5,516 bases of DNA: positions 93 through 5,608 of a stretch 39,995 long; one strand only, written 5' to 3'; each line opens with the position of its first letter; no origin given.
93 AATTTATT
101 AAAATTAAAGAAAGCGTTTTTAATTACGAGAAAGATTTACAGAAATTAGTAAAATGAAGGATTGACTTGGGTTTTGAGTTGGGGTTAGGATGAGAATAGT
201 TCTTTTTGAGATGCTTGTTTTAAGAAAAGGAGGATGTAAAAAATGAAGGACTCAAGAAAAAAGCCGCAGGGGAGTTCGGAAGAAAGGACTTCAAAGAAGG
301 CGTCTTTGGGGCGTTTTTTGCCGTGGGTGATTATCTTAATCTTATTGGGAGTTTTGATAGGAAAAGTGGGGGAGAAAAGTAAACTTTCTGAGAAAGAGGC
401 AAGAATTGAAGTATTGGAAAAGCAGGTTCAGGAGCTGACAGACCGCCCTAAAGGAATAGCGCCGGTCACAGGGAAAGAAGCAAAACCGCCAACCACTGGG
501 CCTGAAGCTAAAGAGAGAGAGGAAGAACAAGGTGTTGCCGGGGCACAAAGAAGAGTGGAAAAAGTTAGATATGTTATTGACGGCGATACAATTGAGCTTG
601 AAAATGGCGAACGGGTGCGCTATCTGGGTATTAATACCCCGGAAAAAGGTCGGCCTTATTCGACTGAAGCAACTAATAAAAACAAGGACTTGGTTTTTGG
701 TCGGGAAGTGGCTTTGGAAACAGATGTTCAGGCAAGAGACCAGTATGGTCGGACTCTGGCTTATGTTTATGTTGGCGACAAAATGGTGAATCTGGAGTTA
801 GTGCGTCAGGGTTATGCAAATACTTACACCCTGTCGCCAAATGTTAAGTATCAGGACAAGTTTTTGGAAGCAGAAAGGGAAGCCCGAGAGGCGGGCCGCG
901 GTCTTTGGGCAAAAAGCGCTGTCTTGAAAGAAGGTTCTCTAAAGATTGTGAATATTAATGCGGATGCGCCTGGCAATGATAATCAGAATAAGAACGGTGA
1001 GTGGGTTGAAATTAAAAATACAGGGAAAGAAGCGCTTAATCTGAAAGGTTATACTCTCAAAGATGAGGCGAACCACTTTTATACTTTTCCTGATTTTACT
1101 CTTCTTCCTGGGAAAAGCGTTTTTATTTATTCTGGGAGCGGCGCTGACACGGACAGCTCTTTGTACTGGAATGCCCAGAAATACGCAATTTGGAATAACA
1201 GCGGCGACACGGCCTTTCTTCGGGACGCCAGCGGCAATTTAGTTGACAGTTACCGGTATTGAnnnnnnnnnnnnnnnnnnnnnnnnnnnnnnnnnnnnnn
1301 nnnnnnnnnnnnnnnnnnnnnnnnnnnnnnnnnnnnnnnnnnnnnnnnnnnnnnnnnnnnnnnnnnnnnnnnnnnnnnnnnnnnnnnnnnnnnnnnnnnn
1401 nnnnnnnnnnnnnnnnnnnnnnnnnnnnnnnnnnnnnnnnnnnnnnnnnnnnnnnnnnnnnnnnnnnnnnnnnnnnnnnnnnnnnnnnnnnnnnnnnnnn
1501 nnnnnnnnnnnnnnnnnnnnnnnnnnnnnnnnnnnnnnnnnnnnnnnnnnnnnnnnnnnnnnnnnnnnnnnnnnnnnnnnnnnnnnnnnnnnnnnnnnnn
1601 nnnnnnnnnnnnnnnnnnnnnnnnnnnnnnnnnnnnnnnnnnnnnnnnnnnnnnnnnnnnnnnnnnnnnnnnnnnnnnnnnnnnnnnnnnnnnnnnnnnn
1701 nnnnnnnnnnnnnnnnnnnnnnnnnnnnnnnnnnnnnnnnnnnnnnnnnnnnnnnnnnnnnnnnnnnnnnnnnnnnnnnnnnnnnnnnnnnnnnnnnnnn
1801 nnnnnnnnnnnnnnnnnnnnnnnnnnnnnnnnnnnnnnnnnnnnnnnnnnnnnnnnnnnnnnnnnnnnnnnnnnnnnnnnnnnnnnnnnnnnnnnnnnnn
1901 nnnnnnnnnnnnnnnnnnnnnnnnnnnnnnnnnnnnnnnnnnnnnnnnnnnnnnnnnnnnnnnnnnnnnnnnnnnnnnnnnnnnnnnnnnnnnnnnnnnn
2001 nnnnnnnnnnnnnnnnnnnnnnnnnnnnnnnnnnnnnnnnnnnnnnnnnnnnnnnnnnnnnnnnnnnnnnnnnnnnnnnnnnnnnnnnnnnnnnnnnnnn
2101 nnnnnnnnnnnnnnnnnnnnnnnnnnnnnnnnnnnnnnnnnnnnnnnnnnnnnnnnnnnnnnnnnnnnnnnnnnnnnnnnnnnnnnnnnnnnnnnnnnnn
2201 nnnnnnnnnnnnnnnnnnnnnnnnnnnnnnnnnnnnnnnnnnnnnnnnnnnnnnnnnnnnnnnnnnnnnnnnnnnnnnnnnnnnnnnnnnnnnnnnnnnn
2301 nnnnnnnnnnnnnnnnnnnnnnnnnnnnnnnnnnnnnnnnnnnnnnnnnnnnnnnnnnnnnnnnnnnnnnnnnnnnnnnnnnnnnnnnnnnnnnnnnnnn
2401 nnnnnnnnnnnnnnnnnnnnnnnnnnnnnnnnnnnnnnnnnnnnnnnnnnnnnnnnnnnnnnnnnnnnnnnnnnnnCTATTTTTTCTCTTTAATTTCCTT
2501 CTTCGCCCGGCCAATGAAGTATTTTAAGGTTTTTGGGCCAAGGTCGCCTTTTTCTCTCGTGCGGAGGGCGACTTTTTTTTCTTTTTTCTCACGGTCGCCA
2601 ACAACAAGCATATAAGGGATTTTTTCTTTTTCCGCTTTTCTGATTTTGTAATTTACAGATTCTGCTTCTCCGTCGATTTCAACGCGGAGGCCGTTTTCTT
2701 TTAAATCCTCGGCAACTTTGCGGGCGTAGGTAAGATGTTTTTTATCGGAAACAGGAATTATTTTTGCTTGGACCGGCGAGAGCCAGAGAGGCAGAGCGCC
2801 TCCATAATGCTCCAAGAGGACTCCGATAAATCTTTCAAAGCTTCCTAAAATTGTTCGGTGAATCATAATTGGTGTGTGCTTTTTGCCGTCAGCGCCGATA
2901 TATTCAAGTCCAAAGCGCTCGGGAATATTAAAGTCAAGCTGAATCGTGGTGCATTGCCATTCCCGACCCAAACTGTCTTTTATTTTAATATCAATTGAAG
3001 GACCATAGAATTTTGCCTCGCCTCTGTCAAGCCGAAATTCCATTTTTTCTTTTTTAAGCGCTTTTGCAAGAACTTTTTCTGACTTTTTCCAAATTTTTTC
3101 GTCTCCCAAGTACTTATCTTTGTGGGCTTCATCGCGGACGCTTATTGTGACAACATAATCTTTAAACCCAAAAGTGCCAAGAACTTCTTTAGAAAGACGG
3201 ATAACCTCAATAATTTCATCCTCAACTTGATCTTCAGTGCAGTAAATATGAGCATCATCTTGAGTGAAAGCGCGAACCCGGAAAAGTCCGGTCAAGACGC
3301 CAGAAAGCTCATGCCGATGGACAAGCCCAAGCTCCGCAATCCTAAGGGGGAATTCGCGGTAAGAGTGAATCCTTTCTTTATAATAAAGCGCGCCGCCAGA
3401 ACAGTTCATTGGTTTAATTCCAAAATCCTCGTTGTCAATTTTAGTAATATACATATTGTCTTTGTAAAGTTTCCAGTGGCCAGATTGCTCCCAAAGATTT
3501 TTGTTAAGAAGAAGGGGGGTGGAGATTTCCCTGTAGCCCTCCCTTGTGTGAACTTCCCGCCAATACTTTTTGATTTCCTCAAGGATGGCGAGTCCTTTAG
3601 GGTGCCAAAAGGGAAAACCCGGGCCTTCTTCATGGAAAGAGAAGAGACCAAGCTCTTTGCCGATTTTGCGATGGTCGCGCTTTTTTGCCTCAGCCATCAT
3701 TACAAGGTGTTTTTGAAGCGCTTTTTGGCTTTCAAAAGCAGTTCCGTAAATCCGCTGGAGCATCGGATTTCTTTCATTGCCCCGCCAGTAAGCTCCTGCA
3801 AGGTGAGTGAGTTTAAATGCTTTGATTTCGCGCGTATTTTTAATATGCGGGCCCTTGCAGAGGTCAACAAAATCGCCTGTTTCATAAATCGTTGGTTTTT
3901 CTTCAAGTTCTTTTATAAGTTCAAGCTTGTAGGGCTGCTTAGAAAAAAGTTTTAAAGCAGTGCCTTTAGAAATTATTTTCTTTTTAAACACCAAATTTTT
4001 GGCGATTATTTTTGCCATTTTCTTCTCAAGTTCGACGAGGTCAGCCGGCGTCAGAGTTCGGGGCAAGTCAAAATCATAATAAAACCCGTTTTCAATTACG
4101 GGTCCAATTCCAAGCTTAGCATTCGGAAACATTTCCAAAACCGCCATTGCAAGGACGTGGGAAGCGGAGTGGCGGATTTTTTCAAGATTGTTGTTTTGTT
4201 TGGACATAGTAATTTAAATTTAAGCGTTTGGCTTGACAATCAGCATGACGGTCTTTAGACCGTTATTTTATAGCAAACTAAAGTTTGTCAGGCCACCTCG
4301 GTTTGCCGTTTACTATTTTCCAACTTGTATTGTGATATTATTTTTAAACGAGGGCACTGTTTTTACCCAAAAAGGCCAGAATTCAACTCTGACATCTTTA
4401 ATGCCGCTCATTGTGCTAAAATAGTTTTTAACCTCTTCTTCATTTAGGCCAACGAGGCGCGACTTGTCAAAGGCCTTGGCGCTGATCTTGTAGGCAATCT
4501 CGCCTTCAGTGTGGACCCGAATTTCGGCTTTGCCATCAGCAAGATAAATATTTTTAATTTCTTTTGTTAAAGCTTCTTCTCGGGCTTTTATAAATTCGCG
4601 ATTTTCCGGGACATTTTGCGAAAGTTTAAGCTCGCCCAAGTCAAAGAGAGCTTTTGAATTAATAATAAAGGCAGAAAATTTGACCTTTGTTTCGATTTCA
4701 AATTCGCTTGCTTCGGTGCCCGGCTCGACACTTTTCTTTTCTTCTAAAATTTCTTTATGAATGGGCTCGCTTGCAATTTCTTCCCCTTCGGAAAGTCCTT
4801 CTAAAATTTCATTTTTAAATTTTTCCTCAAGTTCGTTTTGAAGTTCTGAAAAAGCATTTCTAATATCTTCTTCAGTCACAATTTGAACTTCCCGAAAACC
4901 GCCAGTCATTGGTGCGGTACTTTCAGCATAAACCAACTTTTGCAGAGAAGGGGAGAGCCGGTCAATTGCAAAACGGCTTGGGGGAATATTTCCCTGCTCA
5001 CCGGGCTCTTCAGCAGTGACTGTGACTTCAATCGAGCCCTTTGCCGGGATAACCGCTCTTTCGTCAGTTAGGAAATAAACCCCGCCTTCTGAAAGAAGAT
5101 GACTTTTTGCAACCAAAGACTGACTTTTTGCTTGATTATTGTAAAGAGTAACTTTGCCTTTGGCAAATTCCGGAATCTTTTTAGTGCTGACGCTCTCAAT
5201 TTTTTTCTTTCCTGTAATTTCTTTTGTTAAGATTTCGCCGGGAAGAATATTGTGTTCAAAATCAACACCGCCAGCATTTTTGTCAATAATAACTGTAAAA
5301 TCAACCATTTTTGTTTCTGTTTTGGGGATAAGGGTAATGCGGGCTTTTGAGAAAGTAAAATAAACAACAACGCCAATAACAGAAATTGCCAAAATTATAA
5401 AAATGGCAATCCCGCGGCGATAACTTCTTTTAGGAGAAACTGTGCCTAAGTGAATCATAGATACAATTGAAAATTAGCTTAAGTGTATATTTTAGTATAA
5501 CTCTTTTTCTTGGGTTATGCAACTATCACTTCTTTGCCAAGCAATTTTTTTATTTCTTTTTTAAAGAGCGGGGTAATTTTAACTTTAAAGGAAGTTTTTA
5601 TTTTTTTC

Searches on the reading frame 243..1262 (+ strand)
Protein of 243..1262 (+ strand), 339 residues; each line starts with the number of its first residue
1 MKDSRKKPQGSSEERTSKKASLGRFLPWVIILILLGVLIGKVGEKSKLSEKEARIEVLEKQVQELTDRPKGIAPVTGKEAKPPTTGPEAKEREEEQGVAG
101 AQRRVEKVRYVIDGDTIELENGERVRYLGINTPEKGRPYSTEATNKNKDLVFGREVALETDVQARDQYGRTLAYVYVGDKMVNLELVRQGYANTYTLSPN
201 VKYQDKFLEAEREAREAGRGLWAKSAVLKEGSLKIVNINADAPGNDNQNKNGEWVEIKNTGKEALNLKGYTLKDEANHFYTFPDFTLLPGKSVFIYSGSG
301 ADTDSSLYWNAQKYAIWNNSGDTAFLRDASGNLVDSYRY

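Call 88: search_protein_families(library=pfam, proteins=[window:243-1262:+], max_evalue=0.00001)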
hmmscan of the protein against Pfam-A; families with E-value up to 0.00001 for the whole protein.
window:243-1262:+ (339 aa): 2 families
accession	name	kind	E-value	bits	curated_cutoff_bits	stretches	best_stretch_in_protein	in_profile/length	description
PF00565.23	SNase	-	5.4e-25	88.4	21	1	124-223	1-106/107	Staphylococcal nuclease homologue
PF00932.25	LTD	-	1.6e-24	86.8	34.3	1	230-339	5-107/109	Lamin Tail Domain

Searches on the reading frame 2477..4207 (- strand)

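Call 88: search_protein_families(library=pfam, proteins=[window:2477-4207:-], max_evalue=0.00001)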
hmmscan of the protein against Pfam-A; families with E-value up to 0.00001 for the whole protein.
window:2477-4207:- (576 aa): 3 families
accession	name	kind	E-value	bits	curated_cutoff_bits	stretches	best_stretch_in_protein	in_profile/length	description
PF00587.30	tRNA-synt_2b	-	4.6e-44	151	29.3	1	253-468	1-179/179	tRNA synthetase class II core domain (G, H, P, S and T)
PF03129.25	HGTP_anticodon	-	1e-21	77.3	21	1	480-564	1-87/94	Anticodon binding domain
PF07973.19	tRNA_SAD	-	2.8e-17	62.9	24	1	106-154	2-44/44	Threonyl and Alanyl tRNA synthetase second additional domain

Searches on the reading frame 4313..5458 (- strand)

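Call 88: search_protein_families(library=pfam, proteins=[window:4313-5458:-], max_evalue=0.00001)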
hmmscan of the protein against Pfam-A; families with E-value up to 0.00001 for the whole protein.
window:4313-5458:- (381 aa): 1 family
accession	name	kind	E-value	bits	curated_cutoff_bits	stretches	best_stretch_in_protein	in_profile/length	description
PF04865.19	Baseplate_J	-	9.4e-07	28.8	21.1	1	93-161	17-83/255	Baseplate J-like protein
